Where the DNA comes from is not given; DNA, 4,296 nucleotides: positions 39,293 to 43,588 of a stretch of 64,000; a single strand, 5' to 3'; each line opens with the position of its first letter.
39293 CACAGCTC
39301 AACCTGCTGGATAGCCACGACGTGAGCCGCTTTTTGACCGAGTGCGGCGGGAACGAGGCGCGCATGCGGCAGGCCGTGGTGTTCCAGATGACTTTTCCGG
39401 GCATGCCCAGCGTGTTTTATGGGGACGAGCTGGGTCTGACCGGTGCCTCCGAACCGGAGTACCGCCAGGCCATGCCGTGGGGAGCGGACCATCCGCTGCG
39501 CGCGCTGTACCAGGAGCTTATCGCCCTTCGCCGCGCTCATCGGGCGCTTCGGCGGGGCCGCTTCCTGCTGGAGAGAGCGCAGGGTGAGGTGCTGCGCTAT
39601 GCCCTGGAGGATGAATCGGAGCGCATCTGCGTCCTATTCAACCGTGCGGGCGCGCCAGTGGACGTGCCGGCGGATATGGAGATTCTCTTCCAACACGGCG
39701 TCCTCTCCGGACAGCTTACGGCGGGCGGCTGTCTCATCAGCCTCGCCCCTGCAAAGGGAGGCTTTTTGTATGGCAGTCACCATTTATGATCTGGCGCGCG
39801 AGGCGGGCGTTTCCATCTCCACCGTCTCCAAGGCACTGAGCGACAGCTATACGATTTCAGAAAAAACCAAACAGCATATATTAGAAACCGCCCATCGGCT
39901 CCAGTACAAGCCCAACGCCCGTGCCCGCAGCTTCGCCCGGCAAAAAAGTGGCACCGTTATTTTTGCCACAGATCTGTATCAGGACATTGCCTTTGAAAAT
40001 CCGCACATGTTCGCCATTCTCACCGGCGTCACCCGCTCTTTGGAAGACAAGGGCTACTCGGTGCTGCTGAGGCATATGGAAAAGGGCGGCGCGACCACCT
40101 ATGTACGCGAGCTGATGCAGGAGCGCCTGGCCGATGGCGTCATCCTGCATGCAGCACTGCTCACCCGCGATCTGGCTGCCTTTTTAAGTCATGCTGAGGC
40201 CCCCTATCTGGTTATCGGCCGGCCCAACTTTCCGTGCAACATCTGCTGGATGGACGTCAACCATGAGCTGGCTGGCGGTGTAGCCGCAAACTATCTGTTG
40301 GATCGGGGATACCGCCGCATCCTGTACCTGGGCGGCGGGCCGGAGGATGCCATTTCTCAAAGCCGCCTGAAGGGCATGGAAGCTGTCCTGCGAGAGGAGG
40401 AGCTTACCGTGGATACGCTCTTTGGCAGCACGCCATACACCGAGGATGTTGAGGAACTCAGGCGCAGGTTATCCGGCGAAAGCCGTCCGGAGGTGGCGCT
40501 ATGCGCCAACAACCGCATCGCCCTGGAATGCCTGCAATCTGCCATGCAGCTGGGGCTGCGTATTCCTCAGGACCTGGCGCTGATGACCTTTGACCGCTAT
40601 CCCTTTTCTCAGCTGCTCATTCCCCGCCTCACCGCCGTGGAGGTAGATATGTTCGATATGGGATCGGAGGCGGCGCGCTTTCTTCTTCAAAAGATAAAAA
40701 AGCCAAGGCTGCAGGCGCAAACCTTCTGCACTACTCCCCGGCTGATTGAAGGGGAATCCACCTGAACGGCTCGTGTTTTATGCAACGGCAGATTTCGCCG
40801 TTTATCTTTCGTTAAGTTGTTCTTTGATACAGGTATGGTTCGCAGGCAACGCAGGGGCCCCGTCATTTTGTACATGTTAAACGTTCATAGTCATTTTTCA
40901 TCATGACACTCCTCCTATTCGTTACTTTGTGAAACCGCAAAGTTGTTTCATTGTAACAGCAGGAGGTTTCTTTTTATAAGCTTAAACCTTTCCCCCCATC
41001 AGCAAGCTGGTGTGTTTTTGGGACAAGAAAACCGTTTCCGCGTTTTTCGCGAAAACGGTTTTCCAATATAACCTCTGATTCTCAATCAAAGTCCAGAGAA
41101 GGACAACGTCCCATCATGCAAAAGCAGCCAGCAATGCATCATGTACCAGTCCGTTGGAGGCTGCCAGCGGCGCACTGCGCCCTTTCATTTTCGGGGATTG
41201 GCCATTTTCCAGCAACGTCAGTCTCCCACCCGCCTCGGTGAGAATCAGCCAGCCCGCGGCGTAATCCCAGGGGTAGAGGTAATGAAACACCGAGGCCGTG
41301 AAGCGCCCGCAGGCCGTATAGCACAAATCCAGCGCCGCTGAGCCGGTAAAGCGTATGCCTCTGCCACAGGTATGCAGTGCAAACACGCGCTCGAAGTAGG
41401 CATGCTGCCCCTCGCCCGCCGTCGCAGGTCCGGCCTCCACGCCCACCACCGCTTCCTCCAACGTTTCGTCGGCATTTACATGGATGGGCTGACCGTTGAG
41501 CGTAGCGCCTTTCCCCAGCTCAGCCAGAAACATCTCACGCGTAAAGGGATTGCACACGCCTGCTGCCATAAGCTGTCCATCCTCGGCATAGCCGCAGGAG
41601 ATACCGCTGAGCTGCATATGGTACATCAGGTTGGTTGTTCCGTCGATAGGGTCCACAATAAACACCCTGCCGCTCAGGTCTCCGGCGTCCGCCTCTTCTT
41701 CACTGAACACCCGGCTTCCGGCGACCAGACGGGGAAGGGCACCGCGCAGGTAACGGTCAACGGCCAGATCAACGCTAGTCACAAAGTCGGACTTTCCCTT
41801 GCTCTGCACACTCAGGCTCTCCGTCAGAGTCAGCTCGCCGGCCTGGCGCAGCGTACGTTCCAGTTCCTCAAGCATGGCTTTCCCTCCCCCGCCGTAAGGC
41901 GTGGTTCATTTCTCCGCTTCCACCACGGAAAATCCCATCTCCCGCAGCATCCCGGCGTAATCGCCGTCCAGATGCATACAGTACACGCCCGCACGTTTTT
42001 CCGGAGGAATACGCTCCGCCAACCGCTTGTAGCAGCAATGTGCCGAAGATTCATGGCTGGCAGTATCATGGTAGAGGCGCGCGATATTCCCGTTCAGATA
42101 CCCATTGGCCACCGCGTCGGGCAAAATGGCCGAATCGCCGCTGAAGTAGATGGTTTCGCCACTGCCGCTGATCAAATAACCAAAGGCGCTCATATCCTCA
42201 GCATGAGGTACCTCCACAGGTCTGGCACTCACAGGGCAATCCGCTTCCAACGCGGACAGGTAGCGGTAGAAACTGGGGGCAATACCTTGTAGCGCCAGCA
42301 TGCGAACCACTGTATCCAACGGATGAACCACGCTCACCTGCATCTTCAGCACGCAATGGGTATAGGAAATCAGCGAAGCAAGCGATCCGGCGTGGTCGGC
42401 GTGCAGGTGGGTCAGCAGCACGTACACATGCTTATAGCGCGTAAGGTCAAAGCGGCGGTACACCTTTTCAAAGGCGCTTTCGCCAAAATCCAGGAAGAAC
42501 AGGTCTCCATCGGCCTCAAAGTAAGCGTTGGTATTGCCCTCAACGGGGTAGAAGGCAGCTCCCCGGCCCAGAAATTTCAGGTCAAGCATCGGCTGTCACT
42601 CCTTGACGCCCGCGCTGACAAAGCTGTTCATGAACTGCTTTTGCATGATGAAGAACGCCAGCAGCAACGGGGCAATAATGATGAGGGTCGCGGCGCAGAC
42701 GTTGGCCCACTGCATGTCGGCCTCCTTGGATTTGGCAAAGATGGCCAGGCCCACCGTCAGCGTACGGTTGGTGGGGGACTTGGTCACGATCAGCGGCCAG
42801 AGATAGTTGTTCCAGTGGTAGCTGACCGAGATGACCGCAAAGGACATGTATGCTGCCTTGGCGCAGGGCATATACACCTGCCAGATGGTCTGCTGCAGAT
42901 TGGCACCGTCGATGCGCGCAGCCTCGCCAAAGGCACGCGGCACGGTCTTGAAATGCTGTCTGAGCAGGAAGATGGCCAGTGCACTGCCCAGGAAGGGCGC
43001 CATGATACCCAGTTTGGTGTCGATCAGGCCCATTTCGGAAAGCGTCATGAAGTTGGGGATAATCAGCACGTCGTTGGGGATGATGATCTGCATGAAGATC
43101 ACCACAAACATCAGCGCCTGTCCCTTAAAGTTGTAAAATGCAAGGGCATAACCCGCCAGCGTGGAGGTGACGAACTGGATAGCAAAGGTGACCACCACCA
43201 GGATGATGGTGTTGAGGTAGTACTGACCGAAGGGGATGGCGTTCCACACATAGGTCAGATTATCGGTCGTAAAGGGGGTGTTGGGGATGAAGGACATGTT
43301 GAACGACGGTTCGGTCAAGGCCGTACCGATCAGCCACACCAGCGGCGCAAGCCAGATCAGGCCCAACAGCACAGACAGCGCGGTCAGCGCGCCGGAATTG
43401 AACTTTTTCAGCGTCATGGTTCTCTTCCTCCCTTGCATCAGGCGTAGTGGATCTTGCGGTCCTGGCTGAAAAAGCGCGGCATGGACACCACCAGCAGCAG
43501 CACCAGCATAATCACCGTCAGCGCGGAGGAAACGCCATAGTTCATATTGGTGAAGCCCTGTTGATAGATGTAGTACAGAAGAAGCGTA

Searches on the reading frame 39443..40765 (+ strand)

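Call 6: search_protein_families(library=pfam, proteins=[window:39443-40765:+], max_evalue=0.001)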
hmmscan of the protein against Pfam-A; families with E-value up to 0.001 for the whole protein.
window:39443-40765:+ (440 aa): 3 families
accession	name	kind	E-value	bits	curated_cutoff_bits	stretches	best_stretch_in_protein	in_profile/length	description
PF13377.12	Peripla_BP_3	-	2e-27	96.8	26.5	1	283-440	2-167/167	Periplasmic binding protein-like domain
PF00356.27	LacI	-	4.5e-14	52.4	27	1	113-158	1-46/46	Bacterial regulatory proteins, lacI family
PF00532.27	Peripla_BP_1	-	4.7e-11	43.1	22.2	1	185-422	12-265/281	Periplasmic binding proteins and sugar binding domain of LacI family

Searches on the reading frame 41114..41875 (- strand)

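Call 6: search_protein_families(library=pfam, proteins=[window:41114-41875:-], max_evalue=0.001)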
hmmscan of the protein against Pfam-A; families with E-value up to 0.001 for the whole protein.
window:41114-41875:- (253 aa): 1 family
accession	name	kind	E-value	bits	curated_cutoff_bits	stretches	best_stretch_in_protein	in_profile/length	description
PF00459.30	Inositol_P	-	5.8e-47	160.9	27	1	19-251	26-265/271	Inositol monophosphatase family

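Call 15: search_protein_families(library=ncbifam, proteins=[window:41114-41875:-], max_evalue=0.00001)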
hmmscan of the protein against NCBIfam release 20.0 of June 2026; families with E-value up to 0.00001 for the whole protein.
window:41114-41875:- (253 aa): 6 families
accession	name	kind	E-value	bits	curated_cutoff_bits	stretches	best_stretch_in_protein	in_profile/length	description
NF009321.0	PRK12676.1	equivalog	4.5e-28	98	264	1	34-249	46-259/264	bifunctional fructose-bisphosphatase/inositol-phosphate phosphatase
TIGR02067.1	his_9_HisN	equivalog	4e-25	88.7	275.15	1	19-251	23-250/252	histidinol-phosphatase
NF008027.1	PRK10757.1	equivalog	5.4e-25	87.8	332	1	18-226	26-234/267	inositol-1-monophosphatase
TIGR01331.1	bisphos_cysQ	equivalog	3.9e-16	59.4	228.8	1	1-224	1-229/250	3'(2'),5'-bisphosphate nucleotidase CysQ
NF010678.0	PRK14076.1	equivalog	4.8e-09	35.6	493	1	70-230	82-258/570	bifunctional NADP phosphatase/NAD kinase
NF008182.0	PRK10931.1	equivalog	2.8e-06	26.6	379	1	18-219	23-220/246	3'(2'),5'-bisphosphate nucleotidase CysQ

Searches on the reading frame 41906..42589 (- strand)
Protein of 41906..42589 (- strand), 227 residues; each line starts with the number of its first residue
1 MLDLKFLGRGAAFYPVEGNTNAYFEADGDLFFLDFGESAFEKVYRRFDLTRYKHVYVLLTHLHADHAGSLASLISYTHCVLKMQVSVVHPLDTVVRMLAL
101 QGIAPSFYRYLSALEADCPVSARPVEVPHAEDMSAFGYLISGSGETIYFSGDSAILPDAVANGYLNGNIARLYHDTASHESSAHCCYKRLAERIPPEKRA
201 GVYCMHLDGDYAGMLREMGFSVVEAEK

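Call 6: search_protein_families(library=pfam, proteins=[window:41906-42589:-], max_evalue=0.001)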
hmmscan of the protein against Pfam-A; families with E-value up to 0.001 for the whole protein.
window:41906-42589:- (227 aa): 2 families
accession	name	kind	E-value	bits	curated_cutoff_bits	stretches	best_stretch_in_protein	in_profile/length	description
PF12706.13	Lactamase_B_2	-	1.5e-07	31.7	27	1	56-161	33-151/200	Beta-lactamase superfamily domain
PF00753.33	Lactamase_B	-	4e-06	27.3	22.7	1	19-89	5-79/196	Metallo-beta-lactamase superfamily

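Call 15: search_protein_families(library=ncbifam, proteins=[window:41906-42589:-], max_evalue=0.00001)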
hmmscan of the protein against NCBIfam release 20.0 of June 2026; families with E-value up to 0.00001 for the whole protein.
window:41906-42589:- (227 aa): 2 families
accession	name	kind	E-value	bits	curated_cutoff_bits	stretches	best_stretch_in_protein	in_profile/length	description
NF041851.1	cyc_nuc_deg_phdiest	equivalog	2.9e-06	26.9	400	0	31-96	32-97/253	cyclic nucleotide-degrading phosphodiesterase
NF000801.0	PRK00055.1-3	equivalog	6e-06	25.5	252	1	1-79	1-79/307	ribonuclease Z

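Call 44: search_solved_structures(query=window:41906-42589:-, max_evalue=0.01)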
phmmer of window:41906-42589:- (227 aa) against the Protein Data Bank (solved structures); distinct sequences matched with E-value up to 0.01: 6.
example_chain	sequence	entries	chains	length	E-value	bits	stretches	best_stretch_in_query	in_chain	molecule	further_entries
7fct_A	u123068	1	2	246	6.5e-31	110.9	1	4-224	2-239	Metal beta-lactamase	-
7t28_A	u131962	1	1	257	2.3e-05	27.4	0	4-83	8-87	Putative metal-dependent hydrolase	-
3zwf_A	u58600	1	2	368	0.00063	22.7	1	2-75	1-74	ZINC PHOSPHODIESTERASE ELAC PROTEIN 1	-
7u2r_A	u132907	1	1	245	0.00071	22.5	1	2-210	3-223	Apyc1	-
7u2s_A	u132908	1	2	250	0.0011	21.9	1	2-73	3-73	Apyc1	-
2zwr_A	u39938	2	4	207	0.0043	19.9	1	21-94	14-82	Metallo-beta-lactamase superfamily protein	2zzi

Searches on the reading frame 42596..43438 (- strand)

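Call 6: search_protein_families(library=pfam, proteins=[window:42596-43438:-], max_evalue=0.001)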
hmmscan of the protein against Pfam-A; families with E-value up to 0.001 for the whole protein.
window:42596-43438:- (280 aa): 1 family
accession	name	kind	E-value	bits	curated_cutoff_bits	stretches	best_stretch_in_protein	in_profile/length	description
PF00528.27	BPD_transp_1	-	4.2e-16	59.7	26.4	1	93-268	2-177/184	Binding-protein-dependent transport system inner membrane component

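Call 15: search_protein_families(library=ncbifam, proteins=[window:42596-43438:-], max_evalue=0.00001)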
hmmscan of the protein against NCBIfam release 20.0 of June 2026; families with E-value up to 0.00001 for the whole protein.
window:42596-43438:- (280 aa): 5 families
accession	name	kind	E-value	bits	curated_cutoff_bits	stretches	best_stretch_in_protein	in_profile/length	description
NF008210.0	PRK10973.1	equivalog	1.1e-38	133.6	297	1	47-275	45-278/281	sn-glycerol-3-phosphate ABC transporter permease UgpE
NF040932.1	ABC_arch_GlcU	equivalog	7.1e-21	75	340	1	22-277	9-268/272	glucose ABC transporter permease GlcU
NF008231.0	PRK10998.1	equivalog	1.7e-12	47.5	261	1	66-280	77-296/296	maltose ABC transporter permease MalG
TIGR01581.1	Mo_ABC_porter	hypoth_equivalog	4e-10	39.6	210.3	1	89-260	38-223/225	ABC transporter permease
TIGR02141.1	modB_ABC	equivalog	4.9e-07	29.6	182.6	1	78-262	4-201/208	molybdate ABC transporter permease subunit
